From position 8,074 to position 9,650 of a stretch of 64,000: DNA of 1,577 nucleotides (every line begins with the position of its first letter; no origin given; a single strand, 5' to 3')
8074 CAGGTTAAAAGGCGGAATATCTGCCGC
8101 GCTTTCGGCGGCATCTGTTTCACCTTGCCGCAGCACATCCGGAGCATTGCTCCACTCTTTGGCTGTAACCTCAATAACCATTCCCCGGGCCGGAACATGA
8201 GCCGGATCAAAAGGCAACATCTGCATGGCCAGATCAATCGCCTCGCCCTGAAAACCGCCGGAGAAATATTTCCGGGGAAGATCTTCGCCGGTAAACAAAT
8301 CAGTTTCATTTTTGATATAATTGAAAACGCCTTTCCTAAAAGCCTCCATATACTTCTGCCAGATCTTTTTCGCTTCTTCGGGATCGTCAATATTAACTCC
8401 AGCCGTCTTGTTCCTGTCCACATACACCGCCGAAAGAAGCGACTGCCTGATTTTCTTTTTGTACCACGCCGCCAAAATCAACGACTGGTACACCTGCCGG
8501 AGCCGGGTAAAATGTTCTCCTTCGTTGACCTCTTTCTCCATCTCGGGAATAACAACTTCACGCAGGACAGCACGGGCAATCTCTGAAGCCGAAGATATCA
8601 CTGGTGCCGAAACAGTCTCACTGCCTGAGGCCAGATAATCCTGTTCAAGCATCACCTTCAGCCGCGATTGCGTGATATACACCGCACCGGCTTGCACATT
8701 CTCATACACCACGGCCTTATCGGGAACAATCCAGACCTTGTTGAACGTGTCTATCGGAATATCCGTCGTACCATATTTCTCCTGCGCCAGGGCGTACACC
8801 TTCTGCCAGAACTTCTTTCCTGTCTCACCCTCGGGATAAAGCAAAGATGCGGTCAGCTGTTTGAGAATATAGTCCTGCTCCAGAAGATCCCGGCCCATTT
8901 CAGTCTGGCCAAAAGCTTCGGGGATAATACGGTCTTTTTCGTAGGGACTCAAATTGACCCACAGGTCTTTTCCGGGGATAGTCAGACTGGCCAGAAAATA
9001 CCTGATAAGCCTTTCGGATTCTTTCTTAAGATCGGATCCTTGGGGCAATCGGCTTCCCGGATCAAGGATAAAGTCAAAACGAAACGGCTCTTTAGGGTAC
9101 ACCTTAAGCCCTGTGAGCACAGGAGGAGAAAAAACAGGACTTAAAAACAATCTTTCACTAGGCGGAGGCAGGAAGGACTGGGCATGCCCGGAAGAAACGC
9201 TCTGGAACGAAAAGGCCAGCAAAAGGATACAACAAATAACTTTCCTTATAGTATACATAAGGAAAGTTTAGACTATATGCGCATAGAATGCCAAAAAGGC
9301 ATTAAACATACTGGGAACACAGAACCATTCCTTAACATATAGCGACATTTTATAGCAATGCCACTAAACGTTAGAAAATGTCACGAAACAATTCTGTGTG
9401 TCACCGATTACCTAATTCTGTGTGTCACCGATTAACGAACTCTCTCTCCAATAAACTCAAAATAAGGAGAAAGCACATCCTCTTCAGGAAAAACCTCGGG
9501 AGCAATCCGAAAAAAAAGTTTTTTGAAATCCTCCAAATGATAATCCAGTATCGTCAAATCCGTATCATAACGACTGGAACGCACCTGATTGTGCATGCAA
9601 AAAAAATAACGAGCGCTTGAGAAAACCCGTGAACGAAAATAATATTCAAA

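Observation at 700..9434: Repeated 18-bp motif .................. in duplicated 5' modules of the paralogs, with tandem slippage repeats and a dead start codon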

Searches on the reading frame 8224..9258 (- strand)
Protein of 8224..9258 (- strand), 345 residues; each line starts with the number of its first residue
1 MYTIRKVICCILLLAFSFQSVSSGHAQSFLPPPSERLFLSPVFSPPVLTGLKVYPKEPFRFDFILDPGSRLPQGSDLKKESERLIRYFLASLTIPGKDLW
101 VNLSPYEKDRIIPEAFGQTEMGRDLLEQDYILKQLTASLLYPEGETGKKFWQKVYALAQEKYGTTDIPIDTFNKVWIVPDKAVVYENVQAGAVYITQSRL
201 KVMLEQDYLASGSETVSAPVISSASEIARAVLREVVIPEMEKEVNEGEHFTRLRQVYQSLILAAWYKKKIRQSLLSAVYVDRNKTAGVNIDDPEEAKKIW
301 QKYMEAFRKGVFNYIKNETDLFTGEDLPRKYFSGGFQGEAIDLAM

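Call 16: find_homologous_proteins(query=A1)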
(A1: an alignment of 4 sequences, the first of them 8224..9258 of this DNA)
Query A1 (4 sequences) (345 aa, profile of the alignment): 2169 proteins with E <= 0.001 among 8000 candidates; the best 120 are listed.
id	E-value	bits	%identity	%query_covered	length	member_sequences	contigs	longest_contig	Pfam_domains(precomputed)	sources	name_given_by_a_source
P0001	3.7e-139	482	49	98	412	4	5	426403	-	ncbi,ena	-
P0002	3.4e-138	479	58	99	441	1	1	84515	-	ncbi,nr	ncbi:MAG: hypothetical protein HQL17_05740, partial [Candidatus Omnitrophica bacterium]|nr:hypotheti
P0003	6.4e-138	478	50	99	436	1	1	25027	-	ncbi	-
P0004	1.4e-137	477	60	97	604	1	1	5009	-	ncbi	ncbi:MAG: hypothetical protein WCI27_08700, partial [Candidatus Omnitrophota bacterium]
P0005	1.7e-137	476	54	99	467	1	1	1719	-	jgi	-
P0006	4.0e-137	475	49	97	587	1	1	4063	-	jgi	jgi:hypothetical protein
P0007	6.6e-137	474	49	97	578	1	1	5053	-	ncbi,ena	-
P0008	1.0e-136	474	48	97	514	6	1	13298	-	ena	-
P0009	1.1e-136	474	52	96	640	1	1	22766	PF00293.35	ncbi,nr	ncbi:MAG: NUDIX domain-containing protein [Candidatus Omnitrophica bacterium]|nr:NUDIX domain-contai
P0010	2.1e-136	473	49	99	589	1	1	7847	-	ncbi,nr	ncbi:MAG: hypothetical protein HQL21_08170, partial [Candidatus Omnitrophica bacterium]|nr:hypotheti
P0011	2.2e-136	473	67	96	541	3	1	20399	-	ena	-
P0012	3.1e-136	472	58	96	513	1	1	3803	PF00702.33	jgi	jgi:phosphoglycolate phosphatase-like HAD superfamily hydrolase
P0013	7.3e-136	471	58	99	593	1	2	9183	-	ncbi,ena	-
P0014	9.3e-136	471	52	98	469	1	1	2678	-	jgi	jgi:hypothetical protein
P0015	1.3e-135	470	46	97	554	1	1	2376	-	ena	-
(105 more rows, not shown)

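Call 17: find_related_loci(query=A1, collection=genome_contigs, flank=3000)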
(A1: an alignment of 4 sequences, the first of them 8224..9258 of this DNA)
Query A1 (345 aa) in genome_contigs; peptide patterns used: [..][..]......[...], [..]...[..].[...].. (x = any residue, [..] = any of these).
595 stretches matched a pattern (row limit reached: there are more); 559 encode a relative of the query (tblastn E <= 1e-3); the best 80 are kept; 80 distinct loci.
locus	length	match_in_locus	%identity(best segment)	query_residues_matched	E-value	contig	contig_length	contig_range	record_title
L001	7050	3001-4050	62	4-345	4e-146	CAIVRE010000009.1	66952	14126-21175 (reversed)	MAG: Candidatus Omnitrophica bacterium isolate AM-lipid-02-D9_bin-0629 genome assembly, contig: bin-0629:09/34, whole ge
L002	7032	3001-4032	63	4-335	2e-144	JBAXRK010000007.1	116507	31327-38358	MAG: Candidatus Omnitrophota bacterium isolate ELA581 MAG581_7, whole genome shotgun sequence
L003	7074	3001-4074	59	3-345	5e-140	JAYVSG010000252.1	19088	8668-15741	MAG: Candidatus Omnitrophota bacterium isolate GL74_DN_concoct_188_sub GL74_DN_concoct_188_sub_251, whole genome shotgun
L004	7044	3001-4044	59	1-335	6e-139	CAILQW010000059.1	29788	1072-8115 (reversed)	MAG: Candidatus Omnitrophica bacterium isolate AM4_bin-704 genome assembly, contig: bin-704:59/67, whole genome shotgun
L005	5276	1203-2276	59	5-345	3e-138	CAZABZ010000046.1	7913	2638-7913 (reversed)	MAG TPA_asm: uncultured Planctomycetales bacterium isolate binchicken_co3_599 genome assembly, contig: NODE_30021_length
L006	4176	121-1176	58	4-336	1e-136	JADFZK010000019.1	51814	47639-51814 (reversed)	MAG: Candidatus Omnitrophota bacterium isolate nHGRbin18 nHGR_bin18_NODE_241_length_51814_cov_10.410982, whole genome sh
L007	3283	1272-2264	60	11-343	6e-141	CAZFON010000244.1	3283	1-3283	MAG TPA_asm: uncultured Planctomycetales bacterium isolate binchicken_co50_257 genome assembly, contig: NODE_49519_lengt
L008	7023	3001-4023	57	8-343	1e-134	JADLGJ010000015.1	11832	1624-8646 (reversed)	MAG: Candidatus Omnitrophota bacterium isolate SJ432 c_000000166103, whole genome shotgun sequence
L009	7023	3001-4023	60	4-345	1e-134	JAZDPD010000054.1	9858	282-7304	MAG: Candidatus Omnitrophota bacterium isolate MEGAHIT-group-0.817 k141_14013962, whole genome shotgun sequence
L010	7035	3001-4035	59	4-345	2e-134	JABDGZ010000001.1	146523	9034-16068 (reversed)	MAG: Candidatus Omnitrophota bacterium isolate BWOrgControl_Nextera71_MAG1 3300021028.a:Ga0206863_1001, whole genome sho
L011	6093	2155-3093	64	19-335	8e-134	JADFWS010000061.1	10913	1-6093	MAG: Candidatus Omnitrophota bacterium isolate nCal2bin1 nCal2_bin1_NODE_61_length_10913_cov_2.701366, whole genome shot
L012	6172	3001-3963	60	30-345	1e-133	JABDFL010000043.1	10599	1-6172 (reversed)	MAG: Candidatus Omnitrophota bacterium isolate BWOrgControl_Nextera26_MAG2 3300020977.a:Ga0206818_1164, whole genome sho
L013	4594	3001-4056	58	3-345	1e-134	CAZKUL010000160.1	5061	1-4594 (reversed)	MAG TPA_asm: uncultured Planctomycetales bacterium isolate binchicken_co241_121 genome assembly, contig: NODE_19748_leng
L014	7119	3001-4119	57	5-345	5e-133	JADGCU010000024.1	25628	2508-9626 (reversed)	MAG: Candidatus Omnitrophota bacterium isolate nXXbin4 nXX_bin4_NODE_188_length_25628_cov_4.461463, whole genome shotgun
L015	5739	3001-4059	57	4-345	1e-132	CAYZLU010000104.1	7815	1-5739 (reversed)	MAG TPA_asm: uncultured Planctomycetales bacterium isolate binchicken_co241_372 genome assembly, contig: NODE_10042_leng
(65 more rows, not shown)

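Call 74: search_solved_structures(query=A1, max_evalue=1)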
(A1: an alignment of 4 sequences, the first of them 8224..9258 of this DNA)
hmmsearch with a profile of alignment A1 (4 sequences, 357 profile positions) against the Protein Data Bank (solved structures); distinct sequences matched with E-value up to 1: 0.

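Call 79: find_encoding_contigs(protein=P0011, flank=10000, max_places=3)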
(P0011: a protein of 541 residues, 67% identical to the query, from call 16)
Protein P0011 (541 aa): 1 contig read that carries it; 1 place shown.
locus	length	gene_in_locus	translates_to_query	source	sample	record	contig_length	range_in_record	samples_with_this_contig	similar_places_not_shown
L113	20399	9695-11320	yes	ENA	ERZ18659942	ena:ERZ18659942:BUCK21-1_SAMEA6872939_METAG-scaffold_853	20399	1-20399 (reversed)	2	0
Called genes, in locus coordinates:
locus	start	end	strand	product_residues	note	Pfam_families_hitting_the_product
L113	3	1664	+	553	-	?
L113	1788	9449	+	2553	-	PF00176:SNF2-rel_dom, PF00270:DEAD, PF04851:ResIII, PF00271:Helicase_C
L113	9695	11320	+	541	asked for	-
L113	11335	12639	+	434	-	-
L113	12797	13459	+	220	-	PF01797:Y1_Tnp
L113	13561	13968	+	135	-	PF01479:S4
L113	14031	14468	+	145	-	PF14088:DUF4268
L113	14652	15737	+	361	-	PF01370:Epimerase, PF04321:RmlD_sub_bind (weak), PF16363:GDP_Man_Dehyd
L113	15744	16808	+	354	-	PF01370:Epimerase, PF04321:RmlD_sub_bind (weak), PF16363:GDP_Man_Dehyd (weak), PF01370:Epimerase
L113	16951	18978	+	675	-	-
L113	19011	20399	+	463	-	?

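Call 83: predict_structure(alignment_id=A4)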
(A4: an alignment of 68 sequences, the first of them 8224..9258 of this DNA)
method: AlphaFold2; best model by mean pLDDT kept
length: 345 residues; sequences in the alignment: 68
mean_pLDDT: 82.9   pTM: 0.81
mean pLDDT of the five models: 82.9, 82.1, 79.1, 77.2, 75.6
residues with pLDDT >= 90: 147; 70-90: 139; 50-70: 46; < 50: 13
segments of 3 or more residues with pLDDT < 50: 24-27, 338-345
pLDDT, mean of each block of 10 residues (from residue 1): 92 90 56 87 96 90 93 77 94 82 54 77 87 90 92 90 79 79 95 96 88 69 81 92 97 96 90 75 74 73 75 85 89 60 39
secondary structure, 60 per line:
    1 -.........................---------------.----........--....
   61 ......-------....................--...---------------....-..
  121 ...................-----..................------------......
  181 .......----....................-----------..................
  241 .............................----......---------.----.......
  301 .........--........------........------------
elements in order: H2-26 E47-54 E57-66 H74-93 H114-117 H120-139 H145-162 E175-187 E192-204 H205-211 H223-246 H248-269 H274-279 H294-309 E312-319 E326-333

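Call 89: fold_search(model_id=the predicted structure, library=pdb)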
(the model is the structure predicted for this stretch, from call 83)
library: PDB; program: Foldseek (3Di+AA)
matches with E <= 10: 66; with E <= 0.001: 0
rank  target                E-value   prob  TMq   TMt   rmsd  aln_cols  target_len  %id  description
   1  3aon_A                1.2e-01  0.14  0.12  0.20  19.6       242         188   14  Crystal structure of the central axis (NtpD-NtpG) in the catalytic portion of Enterococcus hirae V-type sodium ATPase (released 2011-10-05)
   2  8wmm_A                9.3e-01  0.02  0.12  0.05  32.7       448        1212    9  Structure of CbCas9-PcrIIC1 complex bound to 28-bp DNA substrate (20-nt complementary) (released 2024-06-05)
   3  3zpm_MODEL_1_A        9.8e-01  0.09  0.19  0.25  11.8       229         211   11  Solution structure of latherin (released 2013-06-26)
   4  9brq_7                9.8e-01  0.03  0.11  0.14  18.9       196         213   15  Intact V-ATPase State 3 and synaptophysin complex in mouse brain isolated synaptic vesicles (released 2024-06-19)
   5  6xby_H                1.0e+00  0.05  0.13  0.18  22.9       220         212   14  Cryo-EM structure of V-ATPase from bovine brain, state 2 (released 2020-08-19)
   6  7a27_GGG              1.2e+00  0.01  0.09  0.09  21.2       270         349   12  Structure of soluble SmhA crystal form 2 of the tripartite alpha-pore forming toxin, Smh, from Serratia marcescens. (released 2021-03-31)
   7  3j9t_M                1.4e+00  0.03  0.14  0.18  19.7       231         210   12  Yeast V-ATPase state 1 (released 2015-05-13)
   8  8t9s                  1.8e+00  0.07  0.10  0.24   7.6        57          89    7  Structure of gp82 from mycobacteriophage Phaedrus (released 2024-12-18)
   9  8iqi_C                1.8e+00  0.01  0.09  0.04  22.7       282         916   12  Structure of Full-Length AsfvPrimPol in Complex-Form (released 2023-07-26)
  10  8ieb_A                2.0e+00  0.02  0.12  0.14  21.8       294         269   12  Cryo-EM structure of GPR156 of GPR156-miniGo-scFv16 complex (local refine) (released 2024-02-14)
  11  6wlz_G                2.1e+00  0.03  0.12  0.16  18.6       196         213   16  The V1 region of human V-ATPase in state 1 (focused refinement) (released 2020-11-11)
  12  8iep_D                2.1e+00  0.01  0.08  0.09  22.5       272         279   11  Cryo-EM structure of GPR156C/D of G-protein free GPR156 (local refine) (released 2024-02-14)
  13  8wr4_B                2.2e+00  0.01  0.11  0.04  32.6       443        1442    9  Structure of CbCas9-PcrIIC1 complex bound to 62-bp DNA substrate (non-targeting complex) (released 2024-06-05)
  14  6w1w_B                2.3e+00  0.02  0.13  0.13  23.8       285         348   10  Crystal Structure of Motility Associated Killing Factor B from Vibrio cholerae (released 2020-03-25)
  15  2po4                  2.4e+00  0.02  0.10  0.05  22.7       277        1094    9  X-ray crystal structure of polymerase domain of the bacteriophage N4 virion RNA polymerase (released 2008-04-01)
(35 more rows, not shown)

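Call 99: search_solved_structures(query=L113:12797-13459:+, max_evalue=0.01)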
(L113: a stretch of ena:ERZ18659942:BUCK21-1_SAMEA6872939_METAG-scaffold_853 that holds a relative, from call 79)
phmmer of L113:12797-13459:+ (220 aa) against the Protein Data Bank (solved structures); distinct sequences matched with E-value up to 0.01: 3.
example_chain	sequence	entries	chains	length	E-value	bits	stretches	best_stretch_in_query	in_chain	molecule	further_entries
2xma_A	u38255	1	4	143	0.00013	24.7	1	12-121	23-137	TRANSPOSASE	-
2xm3_A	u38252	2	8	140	0.00019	24.2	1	11-121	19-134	TRANSPOSASE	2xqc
2xo6_A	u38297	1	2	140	0.00049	22.9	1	11-121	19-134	TRANSPOSASE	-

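Call 100: search_protein_families(library=pfam, proteins=[L113:12797-13459:+, L113:13561-13968:+, L113:19011-20399:+, L113:11335-12639:+], max_evalue=0.001)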
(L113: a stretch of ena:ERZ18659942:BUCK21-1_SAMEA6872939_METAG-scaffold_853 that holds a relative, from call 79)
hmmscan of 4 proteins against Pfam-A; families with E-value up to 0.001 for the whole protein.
L113:12797-13459:+ (220 aa): 1 family
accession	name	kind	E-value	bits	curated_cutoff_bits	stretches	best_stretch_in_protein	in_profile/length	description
PF01797.21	Y1_Tnp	-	1.1e-16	61.5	23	1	13-121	6-119/121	Transposase IS200 like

L113:13561-13968:+ (135 aa): 1 family
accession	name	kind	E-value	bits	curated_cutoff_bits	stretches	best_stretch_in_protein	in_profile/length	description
PF01479.30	S4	-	1.1e-09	38.3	22.8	1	15-61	1-48/48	S4 domain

L113:19011-20399:+ (463 aa): 0 families

L113:11335-12639:+ (434 aa): 0 families

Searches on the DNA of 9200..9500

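Call 50: search_rna_families(source=window, start=9200, end=9500, threshold=evalue, max_evalue=1)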
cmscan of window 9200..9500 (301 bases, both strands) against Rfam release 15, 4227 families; matches with E-value up to 1: 1.
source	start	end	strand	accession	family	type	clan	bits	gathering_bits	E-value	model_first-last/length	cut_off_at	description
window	9457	9484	+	RF01128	sR43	Gene; snRNA; snoRNA; CD-box;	-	13.3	45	0.48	1-56/56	no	Small nucleolar RNA sR42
